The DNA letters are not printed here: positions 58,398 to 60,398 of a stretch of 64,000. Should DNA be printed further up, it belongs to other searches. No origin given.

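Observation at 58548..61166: SgrR-paralog regulator YbaE is divergent from the HMP-PP phosphatase gene cof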

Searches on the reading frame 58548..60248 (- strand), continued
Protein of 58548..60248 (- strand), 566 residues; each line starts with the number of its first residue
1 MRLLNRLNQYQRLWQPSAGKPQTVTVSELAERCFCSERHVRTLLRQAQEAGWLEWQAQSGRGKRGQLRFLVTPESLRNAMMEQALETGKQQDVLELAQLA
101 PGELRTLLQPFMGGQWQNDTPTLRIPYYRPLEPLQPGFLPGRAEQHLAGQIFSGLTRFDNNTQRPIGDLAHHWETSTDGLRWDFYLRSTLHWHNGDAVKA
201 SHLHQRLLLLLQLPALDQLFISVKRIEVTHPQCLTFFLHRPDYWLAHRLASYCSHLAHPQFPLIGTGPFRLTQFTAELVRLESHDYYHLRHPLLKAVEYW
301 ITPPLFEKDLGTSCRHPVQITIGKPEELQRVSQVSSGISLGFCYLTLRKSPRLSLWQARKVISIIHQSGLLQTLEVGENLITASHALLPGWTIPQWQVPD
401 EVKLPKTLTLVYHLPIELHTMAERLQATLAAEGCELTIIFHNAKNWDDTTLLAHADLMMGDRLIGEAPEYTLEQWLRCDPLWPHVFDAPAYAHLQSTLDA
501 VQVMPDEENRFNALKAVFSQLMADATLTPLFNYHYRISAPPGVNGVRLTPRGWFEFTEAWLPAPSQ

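Call 26: find_encoding_contigs(protein=P0123, flank=5000, max_places=3)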
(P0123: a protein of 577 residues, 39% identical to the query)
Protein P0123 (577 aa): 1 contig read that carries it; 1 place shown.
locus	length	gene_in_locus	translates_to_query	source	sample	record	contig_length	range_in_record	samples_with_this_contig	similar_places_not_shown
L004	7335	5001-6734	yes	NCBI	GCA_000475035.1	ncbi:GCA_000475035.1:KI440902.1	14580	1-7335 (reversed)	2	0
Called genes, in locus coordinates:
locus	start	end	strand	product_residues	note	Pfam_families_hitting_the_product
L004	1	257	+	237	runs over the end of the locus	-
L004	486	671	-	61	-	-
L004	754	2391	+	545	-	PF12729:4HB_MCP_1, PF00672:HAMP, PF00015:MCPsignal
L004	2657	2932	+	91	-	-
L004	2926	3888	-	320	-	PF01408:GFO_IDH_MocA, PF22725:GFO_IDH_MocA_C3, PF02894:GFO_IDH_MocA_C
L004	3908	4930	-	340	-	PF01408:GFO_IDH_MocA, PF22725:GFO_IDH_MocA_C3, PF02894:GFO_IDH_MocA_C (weak)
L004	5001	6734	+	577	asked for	PF12793:SgrR_N, PF00496:SBP_bac_5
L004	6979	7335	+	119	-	PF13384:HTH_23 (faint), PF13936:HTH_38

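Call 27: find_encoding_contigs(protein=P0124, flank=5000, max_places=3)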
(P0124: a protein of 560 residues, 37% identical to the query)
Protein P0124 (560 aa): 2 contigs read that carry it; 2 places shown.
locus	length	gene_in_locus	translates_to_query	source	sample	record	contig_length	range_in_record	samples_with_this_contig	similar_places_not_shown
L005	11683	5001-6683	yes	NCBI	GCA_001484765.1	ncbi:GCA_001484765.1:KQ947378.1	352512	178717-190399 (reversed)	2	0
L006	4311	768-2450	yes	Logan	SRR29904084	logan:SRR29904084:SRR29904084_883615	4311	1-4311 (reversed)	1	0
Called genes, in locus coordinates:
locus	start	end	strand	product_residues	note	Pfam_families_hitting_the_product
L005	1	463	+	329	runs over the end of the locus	PF00294:PfkB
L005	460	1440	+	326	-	PF00389:2-Hacid_dh, PF02826:2-Hacid_dh_C, PF03446:NAD_binding_2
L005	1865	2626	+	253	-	-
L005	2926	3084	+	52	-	-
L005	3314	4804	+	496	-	PF02378:PTS_EIIC, PF00367:PTS_EIIB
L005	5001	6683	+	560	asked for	PF12793:SgrR_N, PF00496:SBP_bac_5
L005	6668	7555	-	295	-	PF00126:HTH_1, PF03466:LysR_substrate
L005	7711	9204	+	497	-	PF20695:UbiD_N, PF01977:UbiD, PF20696:UbiD_C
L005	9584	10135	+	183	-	PF00293:NUDIX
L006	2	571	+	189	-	?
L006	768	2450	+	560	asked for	PF12793:SgrR_N, PF00496:SBP_bac_5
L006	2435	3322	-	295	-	PF00126:HTH_1, PF03466:LysR_substrate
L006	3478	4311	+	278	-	?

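Call 29: find_related_loci(query=A1, collection=genome_contigs, flank=4000)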
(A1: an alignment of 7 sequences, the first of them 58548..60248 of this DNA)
Query A1 (566 aa) in genome_contigs; peptide patterns used: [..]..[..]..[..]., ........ (x = any residue, [..] = any of these).
600 stretches matched a pattern (row limit reached: there are more); 142 encode a relative of the query (tblastn E <= 1e-3); the best 80 are kept; 80 distinct loci.
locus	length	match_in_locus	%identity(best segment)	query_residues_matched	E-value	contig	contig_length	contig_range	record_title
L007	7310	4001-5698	91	1-566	0e+0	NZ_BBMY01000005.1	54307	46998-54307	Escherichia albertii NBRC 107761 = DSM 17582 strain NBRC 107761, whole genome shotgun sequence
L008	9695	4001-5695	81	1-565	0e+0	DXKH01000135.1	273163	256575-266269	MAG TPA_asm: Citrobacter sp. isolate HRGM_Genome_0066 HRGM_Genome_0066_135, whole genome shotgun sequence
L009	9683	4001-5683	81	1-561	0e+0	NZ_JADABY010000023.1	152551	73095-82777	Citrobacter sp. Res13-Sevr-PEB04-36 seq_tig23, whole genome shotgun sequence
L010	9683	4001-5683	80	1-561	0e+0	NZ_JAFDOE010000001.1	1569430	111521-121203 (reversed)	Citrobacter sp. FP75 contig1, whole genome shotgun sequence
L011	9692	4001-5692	80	1-564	0e+0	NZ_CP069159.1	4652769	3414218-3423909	Citrobacter sp. R56 chromosome, complete genome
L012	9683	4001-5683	81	1-561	0e+0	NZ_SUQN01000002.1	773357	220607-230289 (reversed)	Citrobacter gillenii strain UMG736 UMG736_2, whole genome shotgun sequence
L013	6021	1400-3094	81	1-565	0e+0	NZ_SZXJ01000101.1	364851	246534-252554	Citrobacter sp. wls619 contig26, whole genome shotgun sequence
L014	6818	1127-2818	80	1-564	0e+0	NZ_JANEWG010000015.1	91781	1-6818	Citrobacter sp. Awk 4 510132-22-15, whole genome shotgun sequence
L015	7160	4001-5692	81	1-564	0e+0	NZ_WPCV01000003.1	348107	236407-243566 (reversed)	Citrobacter sp. On2M On2M_3, whole genome shotgun sequence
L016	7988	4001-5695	80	1-565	0e+0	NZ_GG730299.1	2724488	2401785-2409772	Citrobacter youngae ATCC 29220 Scfld0, whole genome shotgun sequence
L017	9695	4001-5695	80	1-565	0e+0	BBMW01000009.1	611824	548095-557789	Citrobacter werkmanii NBRC 105721 DNA, contig: CIWKM09, whole genome shotgun sequence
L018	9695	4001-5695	80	1-565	0e+0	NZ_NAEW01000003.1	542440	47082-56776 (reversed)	Citrobacter braakii strain ATCC 51113 CbraakiiATCC_L001_NODE_3_length_542440__24.2485, whole genome shotgun sequence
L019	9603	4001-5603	94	1-566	0e+0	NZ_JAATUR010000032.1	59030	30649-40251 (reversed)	Escherichia coli strain SCPM-O-B-8794 32length=59030, whole genome shotgun sequence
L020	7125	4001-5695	73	1-565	0e+0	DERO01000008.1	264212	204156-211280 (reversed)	MAG TPA_asm: Leclercia adecarboxylata isolate UBA3338 UBA3338_contig_21, whole genome shotgun sequence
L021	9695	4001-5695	73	1-565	0e+0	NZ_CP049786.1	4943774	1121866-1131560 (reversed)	Leclercia sp. 29361 chromosome, complete genome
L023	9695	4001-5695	71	1-565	0e+0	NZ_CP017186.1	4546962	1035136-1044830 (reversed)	Enterobacter hormaechei subsp. hoffmannii strain DSM 14563 chromosome, complete genome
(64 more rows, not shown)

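Call 40: find_encoding_contigs(protein=P0248, flank=3000, max_places=2)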
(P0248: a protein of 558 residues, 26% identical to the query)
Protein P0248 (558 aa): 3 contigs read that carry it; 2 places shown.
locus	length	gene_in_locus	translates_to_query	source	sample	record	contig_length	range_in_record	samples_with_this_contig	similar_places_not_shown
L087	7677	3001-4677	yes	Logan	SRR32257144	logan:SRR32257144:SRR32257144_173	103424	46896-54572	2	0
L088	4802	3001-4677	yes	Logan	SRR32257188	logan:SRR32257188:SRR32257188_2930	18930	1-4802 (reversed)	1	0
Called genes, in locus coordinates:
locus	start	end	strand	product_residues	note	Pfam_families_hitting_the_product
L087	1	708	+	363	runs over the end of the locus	PF00180:Iso_dh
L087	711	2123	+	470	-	PF00330:Aconitase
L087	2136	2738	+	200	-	PF00694:Aconitase_C, PF27512:LeuD, PF27434:LeuD_C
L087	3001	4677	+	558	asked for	PF12793:SgrR_N, PF00496:SBP_bac_5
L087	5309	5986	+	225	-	PF02976:MutH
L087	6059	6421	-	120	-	PF21716:dnstrm_HI1420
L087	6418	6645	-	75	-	-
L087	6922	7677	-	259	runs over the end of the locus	PF00106:adh_short, PF01370:Epimerase (weak), PF08659:KR, PF13561:adh_short_C2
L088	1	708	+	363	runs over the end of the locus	PF00180:Iso_dh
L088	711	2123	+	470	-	PF00330:Aconitase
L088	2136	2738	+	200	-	PF00694:Aconitase_C, PF27512:LeuD, PF27434:LeuD_C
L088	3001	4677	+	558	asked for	PF12793:SgrR_N, PF00496:SBP_bac_5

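Call 41: find_encoding_contigs(protein=P0155, flank=3000, max_places=2)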
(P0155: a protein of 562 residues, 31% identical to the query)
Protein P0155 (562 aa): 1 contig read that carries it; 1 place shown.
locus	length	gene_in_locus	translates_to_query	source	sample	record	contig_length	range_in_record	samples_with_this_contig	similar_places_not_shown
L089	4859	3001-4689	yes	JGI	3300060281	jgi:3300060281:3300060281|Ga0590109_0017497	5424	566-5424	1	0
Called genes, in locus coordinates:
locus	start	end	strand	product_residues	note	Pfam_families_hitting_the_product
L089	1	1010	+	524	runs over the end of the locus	?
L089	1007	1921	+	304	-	PF08928:PoNi_N, PF08929:PoNi_C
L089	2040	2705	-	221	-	PF00702:Hydrolase, PF12710:HAD (weak), PF13419:HAD_2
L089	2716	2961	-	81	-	-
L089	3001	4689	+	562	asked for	PF12793:SgrR_N, PF00496:SBP_bac_5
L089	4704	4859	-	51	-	?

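Call 45: find_encoding_contigs(protein=P0125, flank=3000, max_places=2)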
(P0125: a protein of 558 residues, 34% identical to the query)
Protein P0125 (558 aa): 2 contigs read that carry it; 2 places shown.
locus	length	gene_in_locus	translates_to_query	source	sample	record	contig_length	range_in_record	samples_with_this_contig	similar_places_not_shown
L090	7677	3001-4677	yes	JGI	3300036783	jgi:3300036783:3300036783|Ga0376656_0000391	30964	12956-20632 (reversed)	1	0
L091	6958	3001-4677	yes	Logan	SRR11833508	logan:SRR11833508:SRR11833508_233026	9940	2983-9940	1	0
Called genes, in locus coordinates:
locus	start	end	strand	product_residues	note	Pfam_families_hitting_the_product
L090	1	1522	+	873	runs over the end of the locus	PF13954:PapC_N, PF00577:Usher, PF13953:PapC_C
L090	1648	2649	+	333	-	PF22003:MrkDrd (faint), PF00419:Fimbrial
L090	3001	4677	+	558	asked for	PF12793:SgrR_N, PF00496:SBP_bac_5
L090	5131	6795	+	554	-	PF12793:SgrR_N, PF00496:SBP_bac_5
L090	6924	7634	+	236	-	PF00196:GerE, PF08281:Sigma70_r4_2 (faint)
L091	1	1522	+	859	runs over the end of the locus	PF13954:PapC_N, PF00577:Usher, PF13953:PapC_C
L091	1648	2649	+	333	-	PF22003:MrkDrd (faint), PF00419:Fimbrial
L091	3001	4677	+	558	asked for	PF12793:SgrR_N, PF00496:SBP_bac_5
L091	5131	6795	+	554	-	PF12793:SgrR_N, PF00496:SBP_bac_5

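Call 46: find_encoding_contigs(protein=P0127, flank=3000, max_places=2)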
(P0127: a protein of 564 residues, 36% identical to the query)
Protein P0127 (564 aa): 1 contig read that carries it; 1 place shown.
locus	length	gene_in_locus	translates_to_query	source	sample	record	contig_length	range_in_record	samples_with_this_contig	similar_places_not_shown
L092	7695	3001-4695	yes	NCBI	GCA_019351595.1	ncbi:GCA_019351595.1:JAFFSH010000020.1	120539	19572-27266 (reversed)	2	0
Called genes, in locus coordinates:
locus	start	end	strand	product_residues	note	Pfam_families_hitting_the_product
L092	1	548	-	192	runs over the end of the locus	PF00196:GerE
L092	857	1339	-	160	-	PF15941:FidL_like (weak)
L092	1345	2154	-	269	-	-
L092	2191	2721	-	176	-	PF00440:TetR_N, PF17937:TetR_C_28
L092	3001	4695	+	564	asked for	PF12793:SgrR_N, PF00496:SBP_bac_5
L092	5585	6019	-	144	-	PF01850:PIN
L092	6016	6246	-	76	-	PF04014:MazE_antitoxin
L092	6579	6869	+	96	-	PF27363:YuaX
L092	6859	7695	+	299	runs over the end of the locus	PF10137:CAP12-PCTIR_TIR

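Call 47: find_encoding_contigs(protein=P0130, flank=3000, max_places=2)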
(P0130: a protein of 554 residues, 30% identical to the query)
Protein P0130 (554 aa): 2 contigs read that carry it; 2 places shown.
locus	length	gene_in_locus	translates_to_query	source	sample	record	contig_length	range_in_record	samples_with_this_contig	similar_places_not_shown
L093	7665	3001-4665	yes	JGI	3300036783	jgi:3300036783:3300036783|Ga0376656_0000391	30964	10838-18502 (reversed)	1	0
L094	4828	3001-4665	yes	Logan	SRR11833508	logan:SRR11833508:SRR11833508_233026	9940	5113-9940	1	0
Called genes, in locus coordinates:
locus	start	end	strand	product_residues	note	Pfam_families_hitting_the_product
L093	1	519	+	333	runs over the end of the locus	PF22003:MrkDrd (faint), PF00419:Fimbrial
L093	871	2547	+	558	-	PF12793:SgrR_N, PF00496:SBP_bac_5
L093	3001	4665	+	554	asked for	PF12793:SgrR_N, PF00496:SBP_bac_5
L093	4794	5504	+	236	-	PF00196:GerE, PF08281:Sigma70_r4_2 (faint)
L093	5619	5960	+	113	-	-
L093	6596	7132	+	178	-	PF00419:Fimbrial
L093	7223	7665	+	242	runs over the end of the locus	PF00345:PapD_N, PF02753:PapD_C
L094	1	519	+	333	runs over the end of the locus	PF22003:MrkDrd (faint), PF00419:Fimbrial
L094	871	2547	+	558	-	PF12793:SgrR_N, PF00496:SBP_bac_5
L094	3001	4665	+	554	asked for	PF12793:SgrR_N, PF00496:SBP_bac_5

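Call 55: search_solved_structures(query=window:58548-60248:-, max_evalue=0.01)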
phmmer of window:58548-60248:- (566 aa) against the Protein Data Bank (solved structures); distinct sequences matched with E-value up to 0.01: 14.
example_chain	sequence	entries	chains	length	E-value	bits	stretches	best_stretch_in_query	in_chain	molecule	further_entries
4oet_A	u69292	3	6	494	4.7e-10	41.7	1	140-290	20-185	Putative peptide ABC-transport system periplasmic peptide-binding protein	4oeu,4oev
1dpe_A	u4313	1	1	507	5.8e-06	28.2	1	140-199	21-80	DIPEPTIDE-BINDING PROTEIN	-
1dpp_A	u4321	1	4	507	8.3e-06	27.7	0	149-199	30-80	DIPEPTIDE BINDING PROTEIN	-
8z1y_F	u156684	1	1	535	9.6e-06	27.5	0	149-199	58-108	Dipeptide-binding protein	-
8z1z_F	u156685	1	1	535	9.6e-06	27.5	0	149-199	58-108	Dipeptide-binding protein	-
9pv8_A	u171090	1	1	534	1.2e-05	27.2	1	142-211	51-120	Oligopeptide-binding protein OppA3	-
4gl8_A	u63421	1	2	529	0.00018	23.3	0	147-213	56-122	Oligopeptide ABC transporter OppAIV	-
8upi_A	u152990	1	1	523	0.0002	23.2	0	147-202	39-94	Peptide ABC transporter substrate-binding protein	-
6dqq_A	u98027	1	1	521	0.0004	22.2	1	135-201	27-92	Periplasmic oligopeptide-binding protein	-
6dqr_A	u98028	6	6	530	0.00041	22.1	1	135-201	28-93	Periplasmic oligopeptide-binding protein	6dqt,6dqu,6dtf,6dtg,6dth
8are_A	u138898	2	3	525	0.00045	22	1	132-202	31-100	Oligopeptide-binding protein OppA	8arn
6tfq_A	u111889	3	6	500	0.0012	20.6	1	133-195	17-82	ABC transporter substrate-binding protein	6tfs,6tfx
5f1q_A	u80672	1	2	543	0.0031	19.2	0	149-197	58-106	Periplasmic dipeptide transport protein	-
8ay0_A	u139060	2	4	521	0.0077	17.9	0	149-203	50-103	Dipeptide-binding protein DppE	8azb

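Call 73: find_encoding_contigs(protein=P0144, flank=2500, max_places=1)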
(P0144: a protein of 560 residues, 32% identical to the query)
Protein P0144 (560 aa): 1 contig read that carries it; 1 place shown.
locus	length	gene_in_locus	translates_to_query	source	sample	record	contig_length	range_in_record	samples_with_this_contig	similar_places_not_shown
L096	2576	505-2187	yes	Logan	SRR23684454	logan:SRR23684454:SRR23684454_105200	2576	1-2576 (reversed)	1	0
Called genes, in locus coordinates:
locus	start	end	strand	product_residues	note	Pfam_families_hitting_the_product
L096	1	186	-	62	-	?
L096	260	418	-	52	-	PF15894:SgrT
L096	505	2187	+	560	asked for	PF12793:SgrR_N, PF00496:SBP_bac_5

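Call 74: find_encoding_contigs(protein=P0213, flank=2500, max_places=1)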
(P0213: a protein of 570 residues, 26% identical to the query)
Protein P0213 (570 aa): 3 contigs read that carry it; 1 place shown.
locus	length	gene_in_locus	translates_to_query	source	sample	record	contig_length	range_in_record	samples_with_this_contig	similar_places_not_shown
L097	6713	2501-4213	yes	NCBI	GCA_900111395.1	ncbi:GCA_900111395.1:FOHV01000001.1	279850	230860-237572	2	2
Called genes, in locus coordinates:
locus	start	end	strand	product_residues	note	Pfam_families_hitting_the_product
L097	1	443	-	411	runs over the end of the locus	PF01547:SBP_bac_1, PF13416:SBP_bac_8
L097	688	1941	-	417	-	PF07350:Gig2-like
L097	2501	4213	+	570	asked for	PF12793:SgrR_N, PF00496:SBP_bac_5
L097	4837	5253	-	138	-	PF15919:HicB_lk_antitox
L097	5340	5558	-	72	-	PF07927:HicA_toxin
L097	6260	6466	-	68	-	PF20110:DUF6500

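Call 75: find_encoding_contigs(protein=P0147, flank=2500, max_places=1)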
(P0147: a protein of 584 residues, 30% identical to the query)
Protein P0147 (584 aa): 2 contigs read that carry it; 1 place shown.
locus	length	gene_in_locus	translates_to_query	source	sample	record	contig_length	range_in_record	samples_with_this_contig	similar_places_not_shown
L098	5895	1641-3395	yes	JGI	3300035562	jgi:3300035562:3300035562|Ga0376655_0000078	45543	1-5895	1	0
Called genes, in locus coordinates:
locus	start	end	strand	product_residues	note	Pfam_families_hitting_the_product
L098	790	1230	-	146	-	PF00903:Glyoxalase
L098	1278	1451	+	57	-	-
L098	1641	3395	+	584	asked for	PF12793:SgrR_N, PF00496:SBP_bac_5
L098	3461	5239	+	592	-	PF11846:Wzy_C_2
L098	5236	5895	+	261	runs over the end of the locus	PF18312:ScsC_N, PF13462:Thioredoxin_4, PF13098:Thioredoxin_2 (weak), PF01323:DSBA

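Call 83: predict_structure(alignment_id=A2)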
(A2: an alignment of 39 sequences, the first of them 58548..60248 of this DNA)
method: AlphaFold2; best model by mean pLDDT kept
length: 566 residues; sequences in the alignment: 39
mean_pLDDT: 88.1   pTM: 0.84
mean pLDDT of the five models: 88.1, 87.6, 87.3, 87.3, 85.7
residues with pLDDT >= 90: 348; 70-90: 171; 50-70: 34; < 50: 13
segments of 3 or more residues with pLDDT < 50: 305-315
pLDDT, mean of each block of 10 residues (from residue 1): 84 91 93 93 92 90 89 91 87 84 78 83 86 83 90 95 94 98 98 98 96 91 97 98 97 93 96 92 96 93 50 50 60 69 93 95 88 68 90 91 96 85 94 95 66 92 89 92 94 97 96 97 96 81 82 89 78
secondary structure, 60 per line:
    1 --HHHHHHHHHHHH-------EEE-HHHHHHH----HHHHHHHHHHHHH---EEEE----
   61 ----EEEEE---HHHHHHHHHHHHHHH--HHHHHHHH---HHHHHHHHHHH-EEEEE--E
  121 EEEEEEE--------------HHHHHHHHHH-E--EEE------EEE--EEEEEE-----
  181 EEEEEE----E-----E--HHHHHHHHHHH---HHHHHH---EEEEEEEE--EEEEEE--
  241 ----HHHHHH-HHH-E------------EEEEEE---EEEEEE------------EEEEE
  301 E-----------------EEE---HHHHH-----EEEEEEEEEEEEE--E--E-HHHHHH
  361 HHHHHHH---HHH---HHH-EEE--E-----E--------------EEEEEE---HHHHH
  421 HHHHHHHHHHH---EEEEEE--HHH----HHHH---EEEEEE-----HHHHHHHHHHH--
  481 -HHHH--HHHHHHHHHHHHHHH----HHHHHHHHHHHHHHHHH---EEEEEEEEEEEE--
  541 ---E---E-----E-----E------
elements in order: H3-14 E22-24 H26-32 H37-49 E53-56 E65-69 H73-87 H90-97 H101-111 E113-117 E120-127 H142-151 E156-158 E165-167 E170-175 E181-186 H200-210 H214-219 E223-230 E233-238 H245-250 E269-274 E278-283 E296-301 E319-321 H325-329 E335-347 H355-367 E381-383 E407-412 H416-431 E435-440 H450-453 E457-462 H468-478 H482-485 H488-502 H507-523 E527-538
